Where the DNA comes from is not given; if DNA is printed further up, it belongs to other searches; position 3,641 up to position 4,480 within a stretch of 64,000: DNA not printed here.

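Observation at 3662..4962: GC-rich islet 1: two-gene cassette embedded immediately downstream of dinB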

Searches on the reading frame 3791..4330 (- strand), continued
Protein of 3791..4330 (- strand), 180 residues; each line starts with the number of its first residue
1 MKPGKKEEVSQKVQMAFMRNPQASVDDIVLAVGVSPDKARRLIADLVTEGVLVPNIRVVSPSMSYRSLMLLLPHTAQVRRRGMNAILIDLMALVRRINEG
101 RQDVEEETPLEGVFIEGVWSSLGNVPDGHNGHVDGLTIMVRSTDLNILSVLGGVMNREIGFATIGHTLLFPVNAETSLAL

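Call 57: find_related_loci(query=A3, collection=viral_contigs, flank=8000)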
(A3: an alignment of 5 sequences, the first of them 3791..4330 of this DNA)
Query A3 (180 aa) in viral_contigs; peptide patterns used: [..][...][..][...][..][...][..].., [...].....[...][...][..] (x = any residue, [..] = any of these).
26 stretches matched a pattern, but none encodes a relative of the query by tblastn (E <= 1e-3).

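Call 60: list_cluster_members(proteins=[P0001, P0002, P0008, P0006])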
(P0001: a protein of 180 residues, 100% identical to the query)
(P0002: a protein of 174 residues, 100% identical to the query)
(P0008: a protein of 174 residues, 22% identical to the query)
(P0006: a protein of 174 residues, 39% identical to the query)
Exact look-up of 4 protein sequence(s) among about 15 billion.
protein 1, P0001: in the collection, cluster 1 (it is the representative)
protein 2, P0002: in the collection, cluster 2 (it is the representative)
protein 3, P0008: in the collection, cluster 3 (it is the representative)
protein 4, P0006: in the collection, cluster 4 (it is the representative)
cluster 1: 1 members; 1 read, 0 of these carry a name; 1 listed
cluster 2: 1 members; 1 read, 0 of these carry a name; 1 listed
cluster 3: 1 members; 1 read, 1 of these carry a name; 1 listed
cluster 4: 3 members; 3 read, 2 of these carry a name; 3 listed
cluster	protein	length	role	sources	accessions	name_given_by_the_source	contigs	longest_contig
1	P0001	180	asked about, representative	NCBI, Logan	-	-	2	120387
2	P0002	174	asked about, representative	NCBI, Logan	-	-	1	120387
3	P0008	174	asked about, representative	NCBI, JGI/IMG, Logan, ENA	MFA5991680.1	MAG: winged helix-turn-helix domain-containing protein [Candidatus Doudnabacteria ... | DNA-binding Lrp family transcriptional regulator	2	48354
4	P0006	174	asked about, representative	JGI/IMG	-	-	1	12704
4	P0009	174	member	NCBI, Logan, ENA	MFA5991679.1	MAG: hypothetical protein WC794_05560 [Candidatus Doudnabacteria bacterium]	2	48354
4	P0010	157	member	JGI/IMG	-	hypothetical protein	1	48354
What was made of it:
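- One source names the paralogue an Lrp family regulator (call 60).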

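Call 63: search_protein_families(library=pfam, alignment_id=A3, max_evalue=1)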
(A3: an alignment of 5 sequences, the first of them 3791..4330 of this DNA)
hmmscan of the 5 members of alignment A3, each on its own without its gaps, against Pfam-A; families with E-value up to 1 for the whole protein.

A. member 1, window:3791-4330:- (180 aa): 3 families
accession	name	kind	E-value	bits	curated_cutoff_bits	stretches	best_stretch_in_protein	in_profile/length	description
PF13412.12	HTH_24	-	0.014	15.4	21.9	1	18-52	13-47/48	Winged helix-turn-helix DNA-binding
PF09339.16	HTH_IclR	-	0.11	12.7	22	1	16-53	11-49/52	IclR helix-turn-helix domain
PF13551.12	HTH_29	-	0.12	12.9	28.1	1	24-51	14-41/64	Winged helix-turn helix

B. families by the number of members that match (of 5 scanned): 12 families
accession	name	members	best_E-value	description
PF13412.12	HTH_24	4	2.5e-08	Winged helix-turn-helix DNA-binding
PF09339.16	HTH_IclR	3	4.5e-06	IclR helix-turn-helix domain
PF13404.12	HTH_AsnC-type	2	3.7e-06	AsnC-type helix-turn-helix domain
PF25212.1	HVO_A0114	2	0.00024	HVO_A0114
PF12802.13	MarR_2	2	0.00042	MarR family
PF12840.13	HTH_20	2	0.015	Helix-turn-helix domain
PF16365.12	EutK_C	2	0.11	Ethanolamine utilization protein EutK C-terminus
PF14497.11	GST_C_3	1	0.039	Glutathione S-transferase, C-terminal domain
PF13551.12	HTH_29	1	0.12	Winged helix-turn helix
PF13338.12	AbiEi_4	1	0.16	Transcriptional regulator, AbiEi antitoxin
PF01978.25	TrmB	1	0.16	Sugar-specific transcriptional regulator TrmB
PF05734.16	DUF832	1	0.17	Herpesvirus protein of unknown function (DUF832)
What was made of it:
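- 3788..4330 (-): ORF2: divergent Lrp/AsnC-type winged-HTH regulator (180 aa), with a start overlapping the ORF1 stop (ATGA). Family members hit HTH_24 at 2.5e-8 and HTH_AsnC-type at 3.7e-6 (call 63).
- On Lrp/AsnC (FFRP) transcription regulators: Its family hits HTH_24 at 2.5e-8 (4 of 5 members) and HTH_AsnC-type at 3.7e-6 (call 63).
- Lrp/AsnC type: HTH_24 at 2.5e-8 and HTH_AsnC-type at 3.7e-6 in family members (call 63). A recognised HTH domain is present in family members (call 63).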

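Call 64: fold_search(model_id=the predicted structure, library=pdb)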
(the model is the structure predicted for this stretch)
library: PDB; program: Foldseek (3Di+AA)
matches with E <= 10: 1018; with E <= 0.001: 0
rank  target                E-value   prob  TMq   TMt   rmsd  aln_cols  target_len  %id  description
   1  2p6t_F                1.3e-03  0.97  0.28  0.32  11.6       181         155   15  CRYSTAL STRUCTURE OF TRANSCRIPTIONAL REGULATOR NMB0573 and L-LEUCINE COMPLEX FROM NEISSERIA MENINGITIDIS (released 2007-04-03)
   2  4pcq_C                1.6e-03  0.99  0.27  0.32  10.0       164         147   13  Crystal Structure of MtbAldR (Rv2779c) (released 2015-05-06)
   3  2cg4_A                2.0e-03  0.98  0.25  0.30  11.0       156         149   13  Structure of E.coli AsnC (released 2006-04-04)
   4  4czd_D                2.1e-03  0.99  0.29  0.33  11.6       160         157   14  Sirohaem decarboxylase AhbA/B - an enzyme with structural homology to the Lrp/AsnC transcription factor family that is (released 2014-06-11)
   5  8q90_A                2.8e-03  0.96  0.24  0.29  10.2       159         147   11  Halophilic Lrp transcription factor (released 2024-01-31)
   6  2p5v_G                2.8e-03  0.93  0.27  0.30  11.2       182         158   16  Crystal Structure of Transcriptional Regulator NMB0573 from Neisseria Meningitidis (released 2007-04-03)
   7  2cyy                  3.0e-03  0.99  0.27  0.31   9.2       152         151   12  Crystal structure of PH1519 from Pyrococcus horikosii OT3 (released 2006-09-19)
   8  2p6t_B                3.0e-03  0.98  0.26  0.29   9.4       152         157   17  CRYSTAL STRUCTURE OF TRANSCRIPTIONAL REGULATOR NMB0573 and L-LEUCINE COMPLEX FROM NEISSERIA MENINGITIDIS (released 2007-04-03)
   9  9w4w                  3.6e-03  0.97  0.25  0.30   9.2       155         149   14  Structure of transcription factor in complex with L-Ile (released 2026-03-25)
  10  4pcq_B                3.8e-03  0.97  0.26  0.30   9.2       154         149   12  Crystal Structure of MtbAldR (Rv2779c) (released 2015-05-06)
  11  2efo                  3.8e-03  0.96  0.26  0.31  11.4       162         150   15  Crystal structure of Tyr77 to Ala of ST1022 from Sulfolobus tokodaii 7 (released 2008-02-26)
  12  2dbb_B                5.1e-03  0.97  0.29  0.34   9.2       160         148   11  Crystal structure of PH0061 (released 2006-06-15)
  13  2efn                  5.4e-03  0.96  0.26  0.31  11.0       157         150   15  Crystal Structure of Ser 32 to Ala of ST1022 from Sulfolobus tokodaii 7 (released 2008-02-26)
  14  7fby                  5.8e-03  0.92  0.23  0.27   9.1       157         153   15  Crystal Structure of PH0140 from Pyrococcus horikosii OT3 (released 2022-07-20)
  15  4pcq_A                6.1e-03  0.96  0.27  0.31   9.1       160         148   11  Crystal Structure of MtbAldR (Rv2779c) (released 2015-05-06)
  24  4czd_C                2.5e-02  0.72  0.24  0.30  12.8       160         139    8  Sirohaem decarboxylase AhbA/B - an enzyme with structural homology to the Lrp/AsnC transcription factor family that is (released 2014-06-11)
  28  4czd_A                4.5e-02  0.60  0.24  0.28  12.6       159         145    9  Sirohaem decarboxylase AhbA/B - an enzyme with structural homology to the Lrp/AsnC transcription factor family that is (released 2014-06-11)
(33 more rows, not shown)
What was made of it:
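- On Lrp/AsnC (FFRP) transcription regulators: Foldseek aligns 150-180 columns to Lrp/AsnC structures with probability 0.9-0.99 but TM 0.25-0.30 (call 64).
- Closest known: Hetero-oligomeric Lrp-like pairs. Same: AhbA/B appears among the structural hits (call 64).
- The Foldseek top 29 PDB hits are all of the Lrp/AsnC fold (call 64). Foldseek lists AhbA/B (4czd) among the top hits (call 64).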

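Call 92: search_solved_structures(query=A3, max_evalue=1, show_alignments=2)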
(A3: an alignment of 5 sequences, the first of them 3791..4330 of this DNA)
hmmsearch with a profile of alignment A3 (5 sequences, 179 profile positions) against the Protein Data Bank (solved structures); distinct sequences matched with E-value up to 1: 30.
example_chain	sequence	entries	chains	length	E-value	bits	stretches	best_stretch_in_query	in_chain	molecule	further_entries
7fby_A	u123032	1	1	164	2.6e-06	30.5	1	5-83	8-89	Transcriptional regulatory protein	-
9w4v_A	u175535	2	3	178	3.2e-06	30.2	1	5-83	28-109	Uncharacterized HTH-type transcriptional regulator PH0140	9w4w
2cyy_A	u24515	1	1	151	6.8e-06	29.2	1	11-82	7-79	Putative HTH-type transcriptional regulator PH1519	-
1ri7_A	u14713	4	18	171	9.7e-06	28.7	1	11-82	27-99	Putative transcriptional regulator | Putative HTH-type transcriptional regulator PH1519 | Uncharacterized HTH-type transcriptional regulator PH1519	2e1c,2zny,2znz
2pmh_A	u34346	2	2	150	0.00012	25.1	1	11-79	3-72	150aa long hypothetical transcriptional regulator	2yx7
2efo_A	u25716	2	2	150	0.00022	24.3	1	11-82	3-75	150aa long hypothetical transcriptional regulator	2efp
2ia0_A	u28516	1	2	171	0.00028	23.9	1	10-68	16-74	Putative HTH-type transcriptional regulator PF0864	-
2e7w_A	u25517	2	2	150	0.0003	23.8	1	11-79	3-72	150aa long hypothetical transcriptional regulator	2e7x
2efq_A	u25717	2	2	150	0.00032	23.7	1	11-79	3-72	150aa long hypothetical transcriptional regulator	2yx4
2efn_A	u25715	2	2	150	0.0015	21.5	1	11-79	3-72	150aa long hypothetical transcriptional regulator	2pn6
2cg4_A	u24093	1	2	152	0.0082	19.1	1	10-64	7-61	REGULATORY PROTEIN ASNC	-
3i4p_A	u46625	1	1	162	0.015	18.3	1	11-77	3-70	Transcriptional regulator, AsnC family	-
8q90_A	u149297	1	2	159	0.022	17.8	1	9-85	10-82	AsnC family transcriptional regulator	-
1i1g_A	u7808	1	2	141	0.047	16.7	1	14-75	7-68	TRANSCRIPTIONAL REGULATOR LRPA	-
4lb5_A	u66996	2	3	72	0.13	15.3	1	3-57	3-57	Protein kinase containing Z-DNA binding domains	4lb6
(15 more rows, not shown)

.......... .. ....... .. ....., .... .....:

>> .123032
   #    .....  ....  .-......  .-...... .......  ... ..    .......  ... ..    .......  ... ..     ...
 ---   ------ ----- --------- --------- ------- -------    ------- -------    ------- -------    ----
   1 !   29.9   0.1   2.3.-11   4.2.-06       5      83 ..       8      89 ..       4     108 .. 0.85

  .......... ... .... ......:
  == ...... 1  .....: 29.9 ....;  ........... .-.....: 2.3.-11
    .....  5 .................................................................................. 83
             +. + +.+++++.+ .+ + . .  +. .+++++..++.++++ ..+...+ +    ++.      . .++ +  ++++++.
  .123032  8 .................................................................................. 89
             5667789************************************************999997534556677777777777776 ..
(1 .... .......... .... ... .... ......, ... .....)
